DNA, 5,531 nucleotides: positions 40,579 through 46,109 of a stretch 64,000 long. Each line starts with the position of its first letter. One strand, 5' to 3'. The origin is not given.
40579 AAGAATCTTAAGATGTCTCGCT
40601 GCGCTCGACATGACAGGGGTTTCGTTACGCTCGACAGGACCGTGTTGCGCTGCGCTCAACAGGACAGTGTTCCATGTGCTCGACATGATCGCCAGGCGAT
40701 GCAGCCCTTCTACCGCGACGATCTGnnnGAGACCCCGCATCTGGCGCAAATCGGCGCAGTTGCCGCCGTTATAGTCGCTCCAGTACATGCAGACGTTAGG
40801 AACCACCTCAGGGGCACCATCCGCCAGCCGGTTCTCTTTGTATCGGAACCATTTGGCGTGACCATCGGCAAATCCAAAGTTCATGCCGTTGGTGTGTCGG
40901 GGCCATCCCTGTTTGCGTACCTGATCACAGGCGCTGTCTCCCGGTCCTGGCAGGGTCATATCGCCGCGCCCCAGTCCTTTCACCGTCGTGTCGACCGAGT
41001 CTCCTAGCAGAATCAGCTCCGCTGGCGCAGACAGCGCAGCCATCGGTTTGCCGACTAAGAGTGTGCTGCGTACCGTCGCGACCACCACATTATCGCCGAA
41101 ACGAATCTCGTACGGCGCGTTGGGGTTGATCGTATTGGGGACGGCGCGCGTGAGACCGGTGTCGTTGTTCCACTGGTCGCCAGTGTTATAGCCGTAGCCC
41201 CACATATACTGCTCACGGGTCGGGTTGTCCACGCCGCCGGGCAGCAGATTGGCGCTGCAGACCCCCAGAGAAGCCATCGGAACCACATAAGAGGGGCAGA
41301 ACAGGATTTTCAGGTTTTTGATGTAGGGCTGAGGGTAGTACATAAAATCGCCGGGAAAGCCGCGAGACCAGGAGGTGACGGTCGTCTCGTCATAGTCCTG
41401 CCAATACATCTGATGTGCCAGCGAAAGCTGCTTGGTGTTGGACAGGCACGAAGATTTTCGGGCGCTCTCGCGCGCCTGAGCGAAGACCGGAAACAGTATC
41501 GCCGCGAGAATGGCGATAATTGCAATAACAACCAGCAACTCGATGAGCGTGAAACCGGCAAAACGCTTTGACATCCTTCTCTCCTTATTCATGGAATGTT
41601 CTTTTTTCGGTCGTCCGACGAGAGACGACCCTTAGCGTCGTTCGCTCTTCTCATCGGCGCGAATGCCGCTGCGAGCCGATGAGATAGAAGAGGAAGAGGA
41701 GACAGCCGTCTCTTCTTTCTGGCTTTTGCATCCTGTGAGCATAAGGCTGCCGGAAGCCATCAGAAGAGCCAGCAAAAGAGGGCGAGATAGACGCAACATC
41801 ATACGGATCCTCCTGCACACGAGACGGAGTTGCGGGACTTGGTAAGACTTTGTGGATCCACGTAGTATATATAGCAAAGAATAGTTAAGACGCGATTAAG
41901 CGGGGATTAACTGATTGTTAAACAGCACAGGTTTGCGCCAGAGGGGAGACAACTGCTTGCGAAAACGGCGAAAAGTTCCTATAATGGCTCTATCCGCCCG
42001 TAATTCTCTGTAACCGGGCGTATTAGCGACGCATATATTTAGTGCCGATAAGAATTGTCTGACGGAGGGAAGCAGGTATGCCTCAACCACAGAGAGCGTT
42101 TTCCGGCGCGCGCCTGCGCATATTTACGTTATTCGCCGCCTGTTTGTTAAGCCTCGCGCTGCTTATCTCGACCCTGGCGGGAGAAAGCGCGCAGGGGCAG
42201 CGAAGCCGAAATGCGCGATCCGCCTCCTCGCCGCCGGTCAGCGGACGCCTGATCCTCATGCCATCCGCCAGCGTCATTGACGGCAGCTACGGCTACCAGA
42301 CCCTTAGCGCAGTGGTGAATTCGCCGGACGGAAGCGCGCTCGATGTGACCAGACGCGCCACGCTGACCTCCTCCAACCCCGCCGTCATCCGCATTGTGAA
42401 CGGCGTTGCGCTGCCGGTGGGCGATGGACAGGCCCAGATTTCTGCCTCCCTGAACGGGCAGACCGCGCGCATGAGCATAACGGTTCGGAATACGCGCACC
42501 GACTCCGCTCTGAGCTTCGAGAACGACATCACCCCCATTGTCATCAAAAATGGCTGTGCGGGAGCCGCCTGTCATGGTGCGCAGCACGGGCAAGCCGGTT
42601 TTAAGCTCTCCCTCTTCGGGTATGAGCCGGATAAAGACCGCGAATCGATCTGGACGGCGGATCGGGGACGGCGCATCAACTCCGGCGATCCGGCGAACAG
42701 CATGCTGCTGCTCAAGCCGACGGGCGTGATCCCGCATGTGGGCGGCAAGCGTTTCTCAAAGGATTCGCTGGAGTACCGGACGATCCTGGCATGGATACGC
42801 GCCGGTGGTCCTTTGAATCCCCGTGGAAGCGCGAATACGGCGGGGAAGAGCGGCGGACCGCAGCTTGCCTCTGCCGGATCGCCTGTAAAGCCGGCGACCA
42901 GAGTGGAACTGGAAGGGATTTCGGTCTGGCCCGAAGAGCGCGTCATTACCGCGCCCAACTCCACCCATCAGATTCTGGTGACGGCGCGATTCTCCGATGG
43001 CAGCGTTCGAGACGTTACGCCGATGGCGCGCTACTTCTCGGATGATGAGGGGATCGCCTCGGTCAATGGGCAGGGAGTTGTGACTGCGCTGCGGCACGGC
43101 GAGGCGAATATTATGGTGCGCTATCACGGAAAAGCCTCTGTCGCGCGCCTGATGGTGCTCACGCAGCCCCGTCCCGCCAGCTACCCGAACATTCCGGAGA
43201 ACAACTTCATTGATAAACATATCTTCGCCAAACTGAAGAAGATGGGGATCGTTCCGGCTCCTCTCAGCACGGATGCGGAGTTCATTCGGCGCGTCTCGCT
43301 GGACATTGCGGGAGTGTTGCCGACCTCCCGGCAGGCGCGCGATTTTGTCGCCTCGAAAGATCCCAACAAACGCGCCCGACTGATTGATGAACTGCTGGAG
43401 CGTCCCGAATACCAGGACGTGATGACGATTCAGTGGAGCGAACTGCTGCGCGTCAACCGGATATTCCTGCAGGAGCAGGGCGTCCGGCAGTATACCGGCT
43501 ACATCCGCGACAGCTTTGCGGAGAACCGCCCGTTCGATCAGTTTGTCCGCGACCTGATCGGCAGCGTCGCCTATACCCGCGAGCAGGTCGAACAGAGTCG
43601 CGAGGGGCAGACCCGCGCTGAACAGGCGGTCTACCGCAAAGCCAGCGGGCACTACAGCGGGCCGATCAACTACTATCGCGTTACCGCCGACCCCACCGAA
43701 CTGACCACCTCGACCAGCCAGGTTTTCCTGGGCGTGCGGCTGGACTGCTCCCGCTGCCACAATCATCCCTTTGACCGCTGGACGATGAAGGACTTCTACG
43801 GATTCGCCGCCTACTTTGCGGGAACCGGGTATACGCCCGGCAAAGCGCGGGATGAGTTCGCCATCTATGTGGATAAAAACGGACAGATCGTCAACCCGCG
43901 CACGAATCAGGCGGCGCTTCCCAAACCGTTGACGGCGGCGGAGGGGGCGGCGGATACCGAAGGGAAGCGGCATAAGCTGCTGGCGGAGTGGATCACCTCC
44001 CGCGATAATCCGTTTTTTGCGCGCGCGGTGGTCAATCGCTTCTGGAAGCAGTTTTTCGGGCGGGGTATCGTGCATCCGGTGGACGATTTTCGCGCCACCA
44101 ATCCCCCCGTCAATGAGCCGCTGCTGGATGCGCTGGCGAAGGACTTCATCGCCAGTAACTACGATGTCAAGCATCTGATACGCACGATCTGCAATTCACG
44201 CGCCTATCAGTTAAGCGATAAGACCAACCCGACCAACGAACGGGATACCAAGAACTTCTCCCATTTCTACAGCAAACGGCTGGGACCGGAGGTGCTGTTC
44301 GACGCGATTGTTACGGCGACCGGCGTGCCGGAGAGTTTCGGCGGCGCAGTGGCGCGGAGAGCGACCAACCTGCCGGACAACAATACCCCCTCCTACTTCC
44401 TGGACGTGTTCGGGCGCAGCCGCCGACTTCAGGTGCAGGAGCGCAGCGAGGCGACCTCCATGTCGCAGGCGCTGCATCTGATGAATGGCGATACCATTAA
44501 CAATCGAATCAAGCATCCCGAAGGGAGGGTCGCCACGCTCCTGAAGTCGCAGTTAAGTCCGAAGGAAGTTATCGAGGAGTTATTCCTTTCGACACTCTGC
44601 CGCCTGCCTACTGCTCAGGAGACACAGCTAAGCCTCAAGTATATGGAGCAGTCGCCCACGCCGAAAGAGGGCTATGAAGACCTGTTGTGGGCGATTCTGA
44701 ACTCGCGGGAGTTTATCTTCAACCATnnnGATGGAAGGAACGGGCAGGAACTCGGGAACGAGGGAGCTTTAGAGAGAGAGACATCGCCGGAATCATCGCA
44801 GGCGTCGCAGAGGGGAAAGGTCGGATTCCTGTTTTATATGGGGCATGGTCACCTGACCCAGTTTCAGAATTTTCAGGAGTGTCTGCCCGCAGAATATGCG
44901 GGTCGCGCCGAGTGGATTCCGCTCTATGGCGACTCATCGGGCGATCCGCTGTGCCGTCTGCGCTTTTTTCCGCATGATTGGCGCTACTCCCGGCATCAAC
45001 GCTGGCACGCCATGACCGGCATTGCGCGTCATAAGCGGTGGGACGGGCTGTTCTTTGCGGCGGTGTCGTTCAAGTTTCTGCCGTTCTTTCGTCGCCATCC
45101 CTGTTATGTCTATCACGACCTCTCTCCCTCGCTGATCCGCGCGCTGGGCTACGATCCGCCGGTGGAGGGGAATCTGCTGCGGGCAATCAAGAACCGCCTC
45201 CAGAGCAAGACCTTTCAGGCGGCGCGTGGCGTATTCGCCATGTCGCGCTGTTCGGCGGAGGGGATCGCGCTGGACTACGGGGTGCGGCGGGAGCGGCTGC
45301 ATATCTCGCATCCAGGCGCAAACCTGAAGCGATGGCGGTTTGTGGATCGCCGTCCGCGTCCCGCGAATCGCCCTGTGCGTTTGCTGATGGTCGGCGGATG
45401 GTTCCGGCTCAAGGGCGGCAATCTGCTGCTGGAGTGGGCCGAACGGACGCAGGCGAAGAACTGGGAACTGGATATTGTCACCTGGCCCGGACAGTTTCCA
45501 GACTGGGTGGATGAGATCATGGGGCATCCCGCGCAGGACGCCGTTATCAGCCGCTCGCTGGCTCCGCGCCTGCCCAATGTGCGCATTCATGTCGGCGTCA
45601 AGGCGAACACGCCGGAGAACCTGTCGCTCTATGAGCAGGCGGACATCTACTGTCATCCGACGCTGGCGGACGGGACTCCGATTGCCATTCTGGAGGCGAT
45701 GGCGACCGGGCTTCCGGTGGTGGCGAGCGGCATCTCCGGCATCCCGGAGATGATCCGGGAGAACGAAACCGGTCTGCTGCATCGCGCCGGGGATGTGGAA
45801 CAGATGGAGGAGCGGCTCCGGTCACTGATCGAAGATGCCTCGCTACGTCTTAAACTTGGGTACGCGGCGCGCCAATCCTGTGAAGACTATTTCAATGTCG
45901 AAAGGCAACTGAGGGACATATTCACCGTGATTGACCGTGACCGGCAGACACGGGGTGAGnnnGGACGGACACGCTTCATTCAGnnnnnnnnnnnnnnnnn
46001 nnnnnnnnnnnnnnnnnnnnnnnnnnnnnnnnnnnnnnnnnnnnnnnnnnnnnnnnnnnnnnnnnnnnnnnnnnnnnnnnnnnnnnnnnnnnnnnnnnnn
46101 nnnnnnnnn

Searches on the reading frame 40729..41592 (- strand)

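Call 63: search_protein_families(library=pfam, proteins=[window:40729-41592:-], max_evalue=0.00001)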
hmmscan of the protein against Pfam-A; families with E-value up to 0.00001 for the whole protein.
window:40729-41592:- (288 aa): 2 families
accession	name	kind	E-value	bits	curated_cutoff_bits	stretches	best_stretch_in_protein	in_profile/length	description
PF07963.17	N_methyl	-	9.9e-09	34.9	21.2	1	9-34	2-27/27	Prokaryotic N-terminal methylation motif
PF07596.16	SBP_bac_10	-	1.9e-07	31.8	23.3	0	39-68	2-31/268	Protein of unknown function (DUF1559)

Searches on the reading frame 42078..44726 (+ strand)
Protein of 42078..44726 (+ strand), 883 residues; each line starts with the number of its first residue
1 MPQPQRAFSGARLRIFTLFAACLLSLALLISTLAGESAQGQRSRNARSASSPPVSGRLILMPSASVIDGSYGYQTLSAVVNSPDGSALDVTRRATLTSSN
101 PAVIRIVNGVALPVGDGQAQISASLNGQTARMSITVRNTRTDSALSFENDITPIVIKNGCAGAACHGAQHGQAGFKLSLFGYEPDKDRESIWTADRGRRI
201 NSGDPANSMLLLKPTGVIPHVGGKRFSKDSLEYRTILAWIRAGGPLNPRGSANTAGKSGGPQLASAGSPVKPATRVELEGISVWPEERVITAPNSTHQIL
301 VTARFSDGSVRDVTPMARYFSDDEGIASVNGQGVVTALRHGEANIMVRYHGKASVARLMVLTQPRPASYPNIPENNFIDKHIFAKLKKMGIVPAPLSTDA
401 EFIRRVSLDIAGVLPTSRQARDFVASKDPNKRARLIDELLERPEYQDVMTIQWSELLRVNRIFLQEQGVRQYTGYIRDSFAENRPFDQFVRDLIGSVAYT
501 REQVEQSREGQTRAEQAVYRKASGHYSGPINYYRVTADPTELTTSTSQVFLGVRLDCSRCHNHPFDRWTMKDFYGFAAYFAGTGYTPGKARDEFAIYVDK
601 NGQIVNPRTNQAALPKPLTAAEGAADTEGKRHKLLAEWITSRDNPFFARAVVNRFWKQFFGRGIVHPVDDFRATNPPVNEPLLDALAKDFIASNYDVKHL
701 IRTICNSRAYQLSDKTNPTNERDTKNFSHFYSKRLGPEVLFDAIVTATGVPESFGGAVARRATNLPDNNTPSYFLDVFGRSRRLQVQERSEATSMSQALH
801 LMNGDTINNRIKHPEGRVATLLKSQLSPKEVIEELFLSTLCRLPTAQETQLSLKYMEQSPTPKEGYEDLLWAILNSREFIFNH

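Call 63: search_protein_families(library=pfam, proteins=[window:42078-44726:+], max_evalue=0.00001)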
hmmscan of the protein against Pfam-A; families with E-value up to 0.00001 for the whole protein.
window:42078-44726:+ (883 aa): 2 families
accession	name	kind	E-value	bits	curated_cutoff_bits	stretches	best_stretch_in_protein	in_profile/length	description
PF07583.16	PSCyt2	-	3.9e-49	167.9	29.8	1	378-583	2-207/209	Protein of unknown function (DUF1549)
PF07587.16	PSD1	-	5.1e-49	167.3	28.5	1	634-855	4-243/244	Protein of unknown function (DUF1553)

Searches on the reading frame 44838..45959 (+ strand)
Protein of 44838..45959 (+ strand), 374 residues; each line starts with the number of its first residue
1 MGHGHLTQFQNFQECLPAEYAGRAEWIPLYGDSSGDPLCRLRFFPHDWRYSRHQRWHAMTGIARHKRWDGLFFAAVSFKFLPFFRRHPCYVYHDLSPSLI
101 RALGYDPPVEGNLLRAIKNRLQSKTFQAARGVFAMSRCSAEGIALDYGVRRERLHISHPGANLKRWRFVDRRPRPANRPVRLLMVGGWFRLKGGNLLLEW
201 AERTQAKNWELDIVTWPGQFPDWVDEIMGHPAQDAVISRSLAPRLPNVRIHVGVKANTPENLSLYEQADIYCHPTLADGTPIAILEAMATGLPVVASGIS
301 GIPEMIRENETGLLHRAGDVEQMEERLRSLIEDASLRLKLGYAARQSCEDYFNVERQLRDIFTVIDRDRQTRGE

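Call 63: search_protein_families(library=pfam, proteins=[window:44838-45959:+], max_evalue=0.00001)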
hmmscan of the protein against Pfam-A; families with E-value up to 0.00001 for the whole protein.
window:44838-45959:+ (374 aa): 4 families
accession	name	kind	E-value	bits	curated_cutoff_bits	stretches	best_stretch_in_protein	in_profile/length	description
PF00534.26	Glycos_transf_1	-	1.3e-24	87.1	26.4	1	177-346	13-171/172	Glycosyl transferases group 1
PF13692.12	Glyco_trans_1_4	-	3.4e-21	76.4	27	1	181-333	3-142/142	Glycosyl transferases group 1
PF13524.12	Glyco_trans_1_2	-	5.2e-08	33.4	25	1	249-361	28-142/144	Glycosyl transferase-like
PF20706.3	GT4-conflict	-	9.5e-07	28.6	26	1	146-313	164-327/385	Family 4 Glycosyltransferase in conflict systems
